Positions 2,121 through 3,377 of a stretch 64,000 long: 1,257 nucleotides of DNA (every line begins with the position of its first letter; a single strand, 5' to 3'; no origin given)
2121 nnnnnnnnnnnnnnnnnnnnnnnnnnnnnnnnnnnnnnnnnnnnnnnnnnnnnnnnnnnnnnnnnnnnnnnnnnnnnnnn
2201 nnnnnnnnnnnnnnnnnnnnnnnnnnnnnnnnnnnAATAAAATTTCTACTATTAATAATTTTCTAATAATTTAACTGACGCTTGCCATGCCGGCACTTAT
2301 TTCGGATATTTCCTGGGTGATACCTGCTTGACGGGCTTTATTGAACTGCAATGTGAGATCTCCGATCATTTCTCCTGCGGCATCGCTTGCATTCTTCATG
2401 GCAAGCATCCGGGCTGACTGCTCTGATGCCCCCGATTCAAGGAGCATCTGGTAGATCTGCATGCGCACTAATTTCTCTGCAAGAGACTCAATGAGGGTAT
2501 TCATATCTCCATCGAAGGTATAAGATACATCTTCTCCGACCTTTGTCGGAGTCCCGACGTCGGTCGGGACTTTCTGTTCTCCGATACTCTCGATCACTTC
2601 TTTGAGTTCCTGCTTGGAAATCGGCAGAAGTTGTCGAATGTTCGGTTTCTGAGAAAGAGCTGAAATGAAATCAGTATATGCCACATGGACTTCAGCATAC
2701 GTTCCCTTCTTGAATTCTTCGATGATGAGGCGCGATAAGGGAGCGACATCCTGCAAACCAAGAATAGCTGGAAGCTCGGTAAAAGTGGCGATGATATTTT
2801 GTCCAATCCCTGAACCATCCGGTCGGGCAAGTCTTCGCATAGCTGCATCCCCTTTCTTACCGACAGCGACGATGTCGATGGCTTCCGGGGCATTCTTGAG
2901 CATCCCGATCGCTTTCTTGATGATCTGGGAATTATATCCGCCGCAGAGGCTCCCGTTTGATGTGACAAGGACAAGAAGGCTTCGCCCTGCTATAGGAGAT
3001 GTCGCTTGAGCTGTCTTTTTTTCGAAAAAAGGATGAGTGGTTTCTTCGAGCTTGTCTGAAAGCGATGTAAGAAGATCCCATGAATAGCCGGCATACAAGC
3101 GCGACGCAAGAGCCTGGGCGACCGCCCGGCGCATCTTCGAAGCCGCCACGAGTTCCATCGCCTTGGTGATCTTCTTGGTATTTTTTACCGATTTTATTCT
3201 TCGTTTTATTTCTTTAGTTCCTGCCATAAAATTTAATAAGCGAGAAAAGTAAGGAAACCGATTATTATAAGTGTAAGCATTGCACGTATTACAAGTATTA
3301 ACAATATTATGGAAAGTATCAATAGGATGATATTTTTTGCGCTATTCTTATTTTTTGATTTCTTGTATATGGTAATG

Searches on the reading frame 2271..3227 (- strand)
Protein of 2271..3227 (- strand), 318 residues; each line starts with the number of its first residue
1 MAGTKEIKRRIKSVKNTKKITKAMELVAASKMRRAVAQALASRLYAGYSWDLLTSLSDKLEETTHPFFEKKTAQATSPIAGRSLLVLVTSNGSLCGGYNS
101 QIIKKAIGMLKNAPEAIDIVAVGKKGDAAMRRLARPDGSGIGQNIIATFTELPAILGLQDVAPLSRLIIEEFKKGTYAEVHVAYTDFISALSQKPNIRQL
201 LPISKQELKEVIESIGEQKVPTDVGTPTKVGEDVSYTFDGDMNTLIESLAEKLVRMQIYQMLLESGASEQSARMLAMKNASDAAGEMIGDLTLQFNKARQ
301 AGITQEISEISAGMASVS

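Call 4: search_protein_families(library=pfam, proteins=[window:2271-3227:-], max_evalue=1)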
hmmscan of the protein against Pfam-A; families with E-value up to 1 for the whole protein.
window:2271-3227:- (318 aa): 1 family
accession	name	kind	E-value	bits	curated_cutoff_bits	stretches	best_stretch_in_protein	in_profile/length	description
PF00231.24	ATP-synt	-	7e-83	279.1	39.9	1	4-316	2-284/285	ATP synthase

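Call 9: find_related_loci(query=window:2271-3227:-, collection=genome_contigs, flank=4000)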
Query window:2271-3227:- (318 aa) in genome_contigs; peptide patterns used: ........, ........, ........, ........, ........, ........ (x = any residue, [..] = any of these).
600 stretches matched a pattern (row limit reached: there are more); 589 encode a relative of the query (tblastn E <= 1e-3); the best 80 are kept; 80 distinct loci.
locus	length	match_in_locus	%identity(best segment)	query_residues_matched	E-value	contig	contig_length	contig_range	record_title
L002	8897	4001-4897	68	1-317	5e-136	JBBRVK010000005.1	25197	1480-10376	MAG: Candidatus Paceibacteria bacterium isolate La3_metabat2.146 La3_metabat2.146_K_2561548_L_25197_cov_47.3512, whole g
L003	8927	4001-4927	67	1-315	2e-135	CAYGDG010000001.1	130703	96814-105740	MAG TPA_asm: uncultured Candidatus Saccharibacteria bacterium isolate ERP113451_co1_245 genome assembly, contig: NODE_52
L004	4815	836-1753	66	1-318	1e-135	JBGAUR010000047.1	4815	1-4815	MAG: Candidatus Paceibacteria bacterium isolate MAG_AAO_AS.83 AAOAS-83_NODE_47_length_4815_cov_3.608274, whole genome sh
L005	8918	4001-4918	64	1-318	3e-131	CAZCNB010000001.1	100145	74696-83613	MAG TPA_asm: uncultured Candidatus Saccharibacteria bacterium isolate SRP135725_co1_330 genome assembly, contig: NODE_11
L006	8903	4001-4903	64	1-318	3e-129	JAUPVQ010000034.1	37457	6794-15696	MAG: Patescibacteria group bacterium isolate erpe_2018_sw_30hr_WHONDRS-SW48-000095_B_bin.94 scaffold_729432, whole genom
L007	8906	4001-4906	64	1-318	1e-128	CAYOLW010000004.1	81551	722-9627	MAG TPA_asm: uncultured Candidatus Saccharibacteria bacterium isolate SRP286056_co2_557 genome assembly, contig: NODE_29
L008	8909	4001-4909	63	1-318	7e-128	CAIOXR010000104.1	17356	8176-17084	uncultured bacterium isolate AM-2014-D8_bin-0749 genome assembly, contig: bin-0749:104/110, whole genome shotgun sequenc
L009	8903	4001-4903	63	1-317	5e-127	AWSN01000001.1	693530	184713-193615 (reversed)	MAG: Parcubacteria bacterium RAAC4_OD1_1 O210_OD1C00001, whole genome shotgun sequence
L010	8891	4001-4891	64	1-318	4e-126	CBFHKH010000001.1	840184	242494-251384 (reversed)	MAG: Minisyncoccia bacterium isolate AGTU_16_bin_21_orig genome assembly, contig: AGTU_16_bin_21_orig_AGTU_16_c_00000000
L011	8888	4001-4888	64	1-315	3e-124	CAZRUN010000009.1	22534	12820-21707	MAG TPA_asm: uncultured Candidatus Saccharibacteria bacterium isolate SRP285395_co1_441 genome assembly, contig: NODE_34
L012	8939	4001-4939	61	1-317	4e-123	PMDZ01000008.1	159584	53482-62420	MAG: Candidatus Nomurabacteria bacterium isolate fen_1328 73.20120700_E2X.147_contig_63305, whole genome shotgun sequenc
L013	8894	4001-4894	59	1-318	3e-119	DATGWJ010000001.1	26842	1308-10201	MAG TPA_asm: Candidatus Paceibacterota bacterium isolate SMAG_U10579 k141_497444, whole genome shotgun sequence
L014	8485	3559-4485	60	1-318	5e-119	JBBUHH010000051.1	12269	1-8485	MAG: Patescibacteria group bacterium isolate H52-bin032_1 H52_bin032_1_000000000051, whole genome shotgun sequence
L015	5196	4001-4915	58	1-316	1e-117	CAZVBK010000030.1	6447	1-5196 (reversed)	MAG TPA_asm: uncultured Candidatus Saccharibacteria bacterium isolate SRP286056_co1_117 genome assembly, contig: NODE_16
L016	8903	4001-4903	58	1-318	6e-116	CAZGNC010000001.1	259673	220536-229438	MAG TPA_asm: uncultured Candidatus Saccharibacteria bacterium isolate SRP292972_co1_17 genome assembly, contig: NODE_62_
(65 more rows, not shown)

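Call 15: find_homologous_proteins(query=window:2271-3227:-, max_evalue=1e-60)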
Query window:2271-3227:- (318 aa): 2140 proteins with E <= 1e-60 among 8000 candidates; the best 120 are listed.
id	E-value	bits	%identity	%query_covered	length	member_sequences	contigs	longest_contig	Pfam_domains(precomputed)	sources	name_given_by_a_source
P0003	3.9e-196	668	100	100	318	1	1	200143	PF00231.25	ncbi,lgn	ncbi:MAG: ATP synthase F1 subunit gamma [Patescibacteria group bacterium]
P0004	4.0e-140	484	76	100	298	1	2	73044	PF00231.25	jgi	jgi:F-type H+-transporting ATPase subunit gamma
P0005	1.2e-139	483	79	100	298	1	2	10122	PF00231.25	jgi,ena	-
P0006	1.9e-138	479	75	100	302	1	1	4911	PF00231.25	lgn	-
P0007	3.4e-138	478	77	100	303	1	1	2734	PF00231.25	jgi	jgi:F-type H+-transporting ATPase subunit gamma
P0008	1.1e-135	470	75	100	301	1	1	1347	PF00231.25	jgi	jgi:F-type H+-transporting ATPase subunit gamma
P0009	2.8e-135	469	74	100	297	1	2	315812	PF00231.25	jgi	jgi:F-type H+-transporting ATPase subunit gamma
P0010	5.4e-134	464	73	100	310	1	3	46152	PF00231.25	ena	-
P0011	5.0e-132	458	74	100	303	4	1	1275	PF00231.25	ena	-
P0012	1.2e-129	450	74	100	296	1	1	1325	PF00231.25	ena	-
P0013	1.7e-128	446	71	100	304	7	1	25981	PF00231.25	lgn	-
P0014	5.4e-127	441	70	100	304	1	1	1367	PF00231.25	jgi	jgi:F-type H+-transporting ATPase subunit gamma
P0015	1.3e-123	430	68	100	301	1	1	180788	PF00231.25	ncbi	-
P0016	3.8e-122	425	68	100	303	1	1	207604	PF00231.25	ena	-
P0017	9.9e-122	424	69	100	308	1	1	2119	PF00231.25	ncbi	-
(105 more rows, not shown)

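Call 16: find_encoding_contigs(protein=P0005, flank=5000, max_places=2)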
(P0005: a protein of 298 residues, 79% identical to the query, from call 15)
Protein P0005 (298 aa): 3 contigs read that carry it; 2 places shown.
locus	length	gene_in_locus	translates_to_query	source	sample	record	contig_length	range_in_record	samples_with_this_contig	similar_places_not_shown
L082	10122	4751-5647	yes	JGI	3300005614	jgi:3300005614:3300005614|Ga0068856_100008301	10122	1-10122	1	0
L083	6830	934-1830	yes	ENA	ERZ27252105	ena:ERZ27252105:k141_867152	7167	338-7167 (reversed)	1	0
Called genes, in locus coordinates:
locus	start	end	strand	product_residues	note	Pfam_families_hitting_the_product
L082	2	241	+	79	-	?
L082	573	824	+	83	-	PF09527:ATPase_gene1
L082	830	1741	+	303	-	PF00119:ATP-synt_A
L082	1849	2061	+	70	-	PF00137:ATP-synt_C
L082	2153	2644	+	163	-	PF00430:ATP-synt_B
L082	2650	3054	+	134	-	PF00213:OSCP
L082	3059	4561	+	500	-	PF02874:ATP-synt_ab_N, PF00006:ATP-synt_ab, PF00306:ATP-synt_ab_C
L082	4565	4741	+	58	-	-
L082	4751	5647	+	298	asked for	PF00231:ATP-synt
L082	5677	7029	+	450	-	PF02874:ATP-synt_ab_N, PF00006:ATP-synt_ab, PF22919:ATP-synt_VA_C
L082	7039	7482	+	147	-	PF02823:ATP-synt_DE_N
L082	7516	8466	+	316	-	PF17773:UPF0176_N, PF00581:Rhodanese, PF12368:Rhodanese_C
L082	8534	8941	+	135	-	PF00903:Glyoxalase (faint), PF22677:Ble-like_N (weak)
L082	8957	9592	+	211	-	PF02698:DUF218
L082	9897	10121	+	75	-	?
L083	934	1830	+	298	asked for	PF00231:ATP-synt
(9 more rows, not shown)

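Call 17: find_encoding_contigs(protein=P0004, flank=5000, max_places=2)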
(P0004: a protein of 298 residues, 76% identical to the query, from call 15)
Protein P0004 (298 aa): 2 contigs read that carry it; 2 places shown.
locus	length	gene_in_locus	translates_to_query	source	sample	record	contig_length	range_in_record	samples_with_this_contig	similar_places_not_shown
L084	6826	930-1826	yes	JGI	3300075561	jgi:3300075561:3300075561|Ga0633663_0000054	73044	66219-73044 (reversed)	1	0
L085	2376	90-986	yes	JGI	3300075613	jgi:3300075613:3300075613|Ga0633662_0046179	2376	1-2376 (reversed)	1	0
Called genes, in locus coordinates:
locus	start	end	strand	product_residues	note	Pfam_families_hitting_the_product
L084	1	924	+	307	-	?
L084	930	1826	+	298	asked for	PF00231:ATP-synt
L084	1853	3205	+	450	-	PF02874:ATP-synt_ab_N, PF00006:ATP-synt_ab, PF22919:ATP-synt_VA_C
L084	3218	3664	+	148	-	PF02823:ATP-synt_DE_N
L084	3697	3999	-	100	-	-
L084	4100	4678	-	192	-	-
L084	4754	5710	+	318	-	PF17773:UPF0176_N, PF00581:Rhodanese, PF12368:Rhodanese_C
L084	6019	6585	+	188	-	PF00717:Peptidase_S24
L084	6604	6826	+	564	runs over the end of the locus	PF05970:PIF1, PF13245:AAA_19, PF13401:AAA_22, PF13604:AAA_30, PF21530:Pif1_2B_dom, PF14493:HTH_40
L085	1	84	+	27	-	?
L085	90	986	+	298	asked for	PF00231:ATP-synt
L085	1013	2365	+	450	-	PF02874:ATP-synt_ab_N, PF00006:ATP-synt_ab, PF22919:ATP-synt_VA_C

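Call 18: find_encoding_contigs(protein=P0009, flank=5000, max_places=2)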
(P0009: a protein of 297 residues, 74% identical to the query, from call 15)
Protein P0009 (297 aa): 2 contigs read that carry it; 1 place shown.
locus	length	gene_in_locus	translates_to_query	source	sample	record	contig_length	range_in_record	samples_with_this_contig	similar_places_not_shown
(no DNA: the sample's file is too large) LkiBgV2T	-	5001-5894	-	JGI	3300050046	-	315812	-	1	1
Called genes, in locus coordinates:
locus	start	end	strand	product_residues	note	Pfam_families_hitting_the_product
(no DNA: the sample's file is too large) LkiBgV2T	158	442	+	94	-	PF00076:RRM_1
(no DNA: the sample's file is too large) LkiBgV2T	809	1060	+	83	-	PF09527:ATPase_gene1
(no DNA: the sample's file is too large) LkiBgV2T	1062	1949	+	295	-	PF00119:ATP-synt_A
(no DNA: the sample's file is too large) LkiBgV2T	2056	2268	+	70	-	PF00137:ATP-synt_C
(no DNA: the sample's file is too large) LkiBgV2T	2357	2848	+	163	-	PF00430:ATP-synt_B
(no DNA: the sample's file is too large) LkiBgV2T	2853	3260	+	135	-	PF00213:OSCP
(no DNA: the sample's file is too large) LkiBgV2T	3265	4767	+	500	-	PF02874:ATP-synt_ab_N, PF00006:ATP-synt_ab, PF00306:ATP-synt_ab_C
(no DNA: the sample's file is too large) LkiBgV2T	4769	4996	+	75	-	-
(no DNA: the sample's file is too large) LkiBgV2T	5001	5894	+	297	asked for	PF00231:ATP-synt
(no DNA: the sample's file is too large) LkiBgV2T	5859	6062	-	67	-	-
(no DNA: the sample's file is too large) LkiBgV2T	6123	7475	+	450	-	PF02874:ATP-synt_ab_N, PF00006:ATP-synt_ab, PF22919:ATP-synt_VA_C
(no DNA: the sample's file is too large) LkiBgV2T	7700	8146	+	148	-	PF02823:ATP-synt_DE_N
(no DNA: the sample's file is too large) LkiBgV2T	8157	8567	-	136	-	-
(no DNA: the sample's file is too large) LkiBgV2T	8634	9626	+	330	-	PF17773:UPF0176_N, PF00581:Rhodanese, PF12368:Rhodanese_C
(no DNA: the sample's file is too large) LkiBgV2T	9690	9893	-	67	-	-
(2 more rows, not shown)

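Call 23: find_related_loci(query=window:2271-3227:-, collection=metagenome_contigs, flank=4000)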
Query window:2271-3227:- (318 aa) in metagenome_contigs; peptide patterns used: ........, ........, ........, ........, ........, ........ (x = any residue, [..] = any of these).
600 stretches matched a pattern (row limit reached: there are more); 588 encode a relative of the query (tblastn E <= 1e-3); the best 80 are kept; 80 distinct loci.
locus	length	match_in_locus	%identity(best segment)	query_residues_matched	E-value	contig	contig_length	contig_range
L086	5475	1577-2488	65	1-317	2e-132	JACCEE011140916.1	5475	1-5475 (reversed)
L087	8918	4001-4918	63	1-318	2e-127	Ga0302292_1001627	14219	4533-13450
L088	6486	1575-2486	63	1-318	4e-127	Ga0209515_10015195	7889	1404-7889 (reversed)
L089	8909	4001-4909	60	1-318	1e-124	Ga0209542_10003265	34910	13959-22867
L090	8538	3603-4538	63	1-318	9e-124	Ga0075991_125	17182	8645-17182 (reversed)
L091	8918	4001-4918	61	1-318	5e-123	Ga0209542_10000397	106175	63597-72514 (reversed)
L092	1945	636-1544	61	1-318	7e-129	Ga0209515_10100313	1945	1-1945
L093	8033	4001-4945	59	1-318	3e-120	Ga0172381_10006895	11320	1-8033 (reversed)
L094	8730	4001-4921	59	1-318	4e-119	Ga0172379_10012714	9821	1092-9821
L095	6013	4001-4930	59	1-318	4e-119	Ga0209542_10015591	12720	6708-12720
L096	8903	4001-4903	60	1-318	1e-118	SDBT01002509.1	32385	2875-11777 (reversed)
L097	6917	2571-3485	60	1-318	1e-118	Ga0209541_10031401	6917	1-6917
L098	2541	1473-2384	60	1-315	1e-123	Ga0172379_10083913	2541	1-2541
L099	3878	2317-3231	59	1-318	2e-119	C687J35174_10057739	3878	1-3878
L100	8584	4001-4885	62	1-316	2e-115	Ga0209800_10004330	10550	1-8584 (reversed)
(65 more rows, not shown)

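Call 32: search_protein_families(library=ncbifam, proteins=[L082:4565-4741:+], max_evalue=1)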
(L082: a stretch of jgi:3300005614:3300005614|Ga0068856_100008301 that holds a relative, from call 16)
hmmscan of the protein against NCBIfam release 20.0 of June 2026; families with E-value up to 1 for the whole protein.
L082:4565-4741:+ (58 aa): 5 families
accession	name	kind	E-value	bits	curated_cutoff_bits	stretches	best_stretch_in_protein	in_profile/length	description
NF038216.1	ABZJ_00895_fam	subfamily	0.0025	17.7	33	1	2-57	70-124/134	ABZJ_00895 family protein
NF010227.0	PRK13682.1-2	equivalog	0.057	13.6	73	1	6-24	32-50/52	hypothetical protein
TIGR01167.1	LPXTG_anchor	domain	0.24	12.1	15.9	0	4-25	11-33/34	LPXTG cell wall anchor domain-containing protein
NF033218.1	anchor_AmaP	equivalog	0.59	9.9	55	1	4-57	14-66/166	alkaline shock response membrane anchor protein AmaP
NF043065.1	MMSYN1_0478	equivalog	0.6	10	170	1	2-55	12-66/190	MFS transporter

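Call 33: search_protein_families(library=phrogs, proteins=[L082:4565-4741:+], max_evalue=1)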
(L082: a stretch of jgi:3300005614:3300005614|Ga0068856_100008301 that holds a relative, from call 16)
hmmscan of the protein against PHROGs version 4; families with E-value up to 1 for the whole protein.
L082:4565-4741:+ (58 aa): 3 families
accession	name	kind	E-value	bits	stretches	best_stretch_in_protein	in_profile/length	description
phrog_35147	-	unknown function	0.16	13.5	1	1-51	2-52/90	-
phrog_1804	-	lysis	0.59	11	1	20-53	88-121/136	Rz-like spanin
phrog_25932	-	unknown function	0.77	10.4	1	7-48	6-46/219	-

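Call 39: find_encoding_contigs(protein=P0007, flank=3000, max_places=2)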
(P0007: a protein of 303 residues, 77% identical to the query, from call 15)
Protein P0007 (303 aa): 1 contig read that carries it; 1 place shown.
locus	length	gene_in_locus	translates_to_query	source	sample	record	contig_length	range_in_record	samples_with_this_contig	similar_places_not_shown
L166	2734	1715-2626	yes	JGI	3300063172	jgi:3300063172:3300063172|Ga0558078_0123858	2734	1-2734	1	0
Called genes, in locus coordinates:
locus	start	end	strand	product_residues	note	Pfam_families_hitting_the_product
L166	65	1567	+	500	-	PF02874:ATP-synt_ab_N, PF00006:ATP-synt_ab, PF00306:ATP-synt_ab_C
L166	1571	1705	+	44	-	-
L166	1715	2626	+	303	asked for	PF00231:ATP-synt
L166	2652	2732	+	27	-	?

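Call 40: find_encoding_contigs(protein=P0006, flank=3000, max_places=2)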
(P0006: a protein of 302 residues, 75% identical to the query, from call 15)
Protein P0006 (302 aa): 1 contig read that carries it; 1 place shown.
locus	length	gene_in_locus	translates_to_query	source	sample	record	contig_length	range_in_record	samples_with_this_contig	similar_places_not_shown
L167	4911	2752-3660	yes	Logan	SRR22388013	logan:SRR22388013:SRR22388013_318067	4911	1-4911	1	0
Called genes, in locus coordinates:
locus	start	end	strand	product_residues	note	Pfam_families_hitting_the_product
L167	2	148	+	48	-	?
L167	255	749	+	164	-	PF00430:ATP-synt_B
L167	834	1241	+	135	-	PF00213:OSCP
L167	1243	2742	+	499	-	PF02874:ATP-synt_ab_N, PF00006:ATP-synt_ab, PF00306:ATP-synt_ab_C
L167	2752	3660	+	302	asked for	PF00231:ATP-synt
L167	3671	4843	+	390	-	-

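Call 44: find_encoding_contigs(protein=P0010, flank=3000, max_places=2)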
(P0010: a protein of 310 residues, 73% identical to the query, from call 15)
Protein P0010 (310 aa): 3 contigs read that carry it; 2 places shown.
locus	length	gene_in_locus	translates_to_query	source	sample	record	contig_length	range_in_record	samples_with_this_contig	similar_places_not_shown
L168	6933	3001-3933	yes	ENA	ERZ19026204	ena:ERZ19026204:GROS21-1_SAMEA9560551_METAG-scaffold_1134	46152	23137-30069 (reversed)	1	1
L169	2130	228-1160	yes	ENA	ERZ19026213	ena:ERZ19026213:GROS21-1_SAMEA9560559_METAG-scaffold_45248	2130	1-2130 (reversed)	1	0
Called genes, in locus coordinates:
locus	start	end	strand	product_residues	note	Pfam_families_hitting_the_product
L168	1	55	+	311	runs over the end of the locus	PF00119:ATP-synt_A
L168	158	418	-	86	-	-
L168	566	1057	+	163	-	PF00430:ATP-synt_B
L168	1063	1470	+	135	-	PF00213:OSCP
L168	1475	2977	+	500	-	PF02874:ATP-synt_ab_N, PF00006:ATP-synt_ab, PF00306:ATP-synt_ab_C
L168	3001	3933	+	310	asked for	PF00231:ATP-synt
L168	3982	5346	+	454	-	PF02874:ATP-synt_ab_N, PF00006:ATP-synt_ab, PF22919:ATP-synt_VA_C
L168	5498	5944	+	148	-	PF02823:ATP-synt_DE_N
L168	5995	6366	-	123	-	-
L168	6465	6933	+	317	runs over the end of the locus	PF17773:UPF0176_N, PF00581:Rhodanese, PF12368:Rhodanese_C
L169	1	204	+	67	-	?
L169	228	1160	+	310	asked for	PF00231:ATP-synt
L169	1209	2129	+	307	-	?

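Call 60: find_encoding_contigs(protein=P0013, flank=3000, max_places=1)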
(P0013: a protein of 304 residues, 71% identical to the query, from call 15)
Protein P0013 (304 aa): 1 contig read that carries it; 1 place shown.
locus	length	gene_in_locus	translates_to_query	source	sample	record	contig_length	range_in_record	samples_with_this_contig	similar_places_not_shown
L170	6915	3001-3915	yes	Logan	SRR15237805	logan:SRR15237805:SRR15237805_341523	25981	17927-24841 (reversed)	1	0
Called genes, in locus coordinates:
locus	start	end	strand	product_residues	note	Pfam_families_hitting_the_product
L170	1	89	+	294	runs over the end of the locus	PF00119:ATP-synt_A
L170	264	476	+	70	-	PF00137:ATP-synt_C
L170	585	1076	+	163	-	PF00430:ATP-synt_B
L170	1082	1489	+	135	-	PF00213:OSCP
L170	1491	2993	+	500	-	PF02874:ATP-synt_ab_N, PF00006:ATP-synt_ab, PF00306:ATP-synt_ab_C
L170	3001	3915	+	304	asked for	PF00231:ATP-synt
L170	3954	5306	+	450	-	PF02874:ATP-synt_ab_N, PF00006:ATP-synt_ab, PF22919:ATP-synt_VA_C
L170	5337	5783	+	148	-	PF02823:ATP-synt_DE_N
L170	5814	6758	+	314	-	PF17773:UPF0176_N, PF00581:Rhodanese, PF12368:Rhodanese_C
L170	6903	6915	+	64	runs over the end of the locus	-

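Call 61: find_encoding_contigs(protein=P0016, flank=3000, max_places=1)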
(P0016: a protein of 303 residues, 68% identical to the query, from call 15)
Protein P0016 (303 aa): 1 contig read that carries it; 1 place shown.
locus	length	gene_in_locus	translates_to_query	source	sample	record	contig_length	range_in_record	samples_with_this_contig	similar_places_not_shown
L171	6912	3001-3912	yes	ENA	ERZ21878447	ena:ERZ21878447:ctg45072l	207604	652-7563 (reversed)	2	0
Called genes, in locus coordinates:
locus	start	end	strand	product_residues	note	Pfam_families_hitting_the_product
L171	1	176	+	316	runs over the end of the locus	PF00119:ATP-synt_A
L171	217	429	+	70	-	PF00137:ATP-synt_C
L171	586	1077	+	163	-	PF00430:ATP-synt_B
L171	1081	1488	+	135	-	PF00213:OSCP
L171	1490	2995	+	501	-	PF02874:ATP-synt_ab_N, PF00006:ATP-synt_ab, PF00306:ATP-synt_ab_C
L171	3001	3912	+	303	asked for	PF00231:ATP-synt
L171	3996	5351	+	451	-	PF02874:ATP-synt_ab_N, PF00006:ATP-synt_ab, PF22919:ATP-synt_VA_C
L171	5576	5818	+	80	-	-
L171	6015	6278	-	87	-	-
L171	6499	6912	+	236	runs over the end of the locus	PF01078:Mg_chelatase (faint), PF05496:RuvB_N, PF13191:AAA_16 (faint), PF00004:AAA, PF07728:AAA_5, PF13173:AAA_14 (weak), PF13401:AAA_22 (faint), PF16193:AAA_assoc_2, +1 more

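Call 62: find_encoding_contigs(protein=P0015, flank=3000, max_places=1)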
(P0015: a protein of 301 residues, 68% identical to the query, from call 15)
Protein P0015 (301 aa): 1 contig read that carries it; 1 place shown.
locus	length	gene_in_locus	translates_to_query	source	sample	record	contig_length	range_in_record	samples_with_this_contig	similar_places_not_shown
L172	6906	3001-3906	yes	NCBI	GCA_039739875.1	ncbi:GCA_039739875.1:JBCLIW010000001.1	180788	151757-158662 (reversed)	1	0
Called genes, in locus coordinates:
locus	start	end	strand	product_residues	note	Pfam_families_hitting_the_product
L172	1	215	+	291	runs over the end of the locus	PF00119:ATP-synt_A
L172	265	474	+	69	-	PF00137:ATP-synt_C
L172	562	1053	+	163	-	PF00430:ATP-synt_B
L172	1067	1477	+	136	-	PF00213:OSCP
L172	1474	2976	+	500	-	PF02874:ATP-synt_ab_N, PF00006:ATP-synt_ab, PF00306:ATP-synt_ab_C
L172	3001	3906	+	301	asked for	PF00231:ATP-synt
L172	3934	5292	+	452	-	PF02874:ATP-synt_ab_N, PF00006:ATP-synt_ab, PF22919:ATP-synt_VA_C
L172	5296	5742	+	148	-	PF02823:ATP-synt_DE_N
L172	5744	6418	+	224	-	PF00590:TP_methylase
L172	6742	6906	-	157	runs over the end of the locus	-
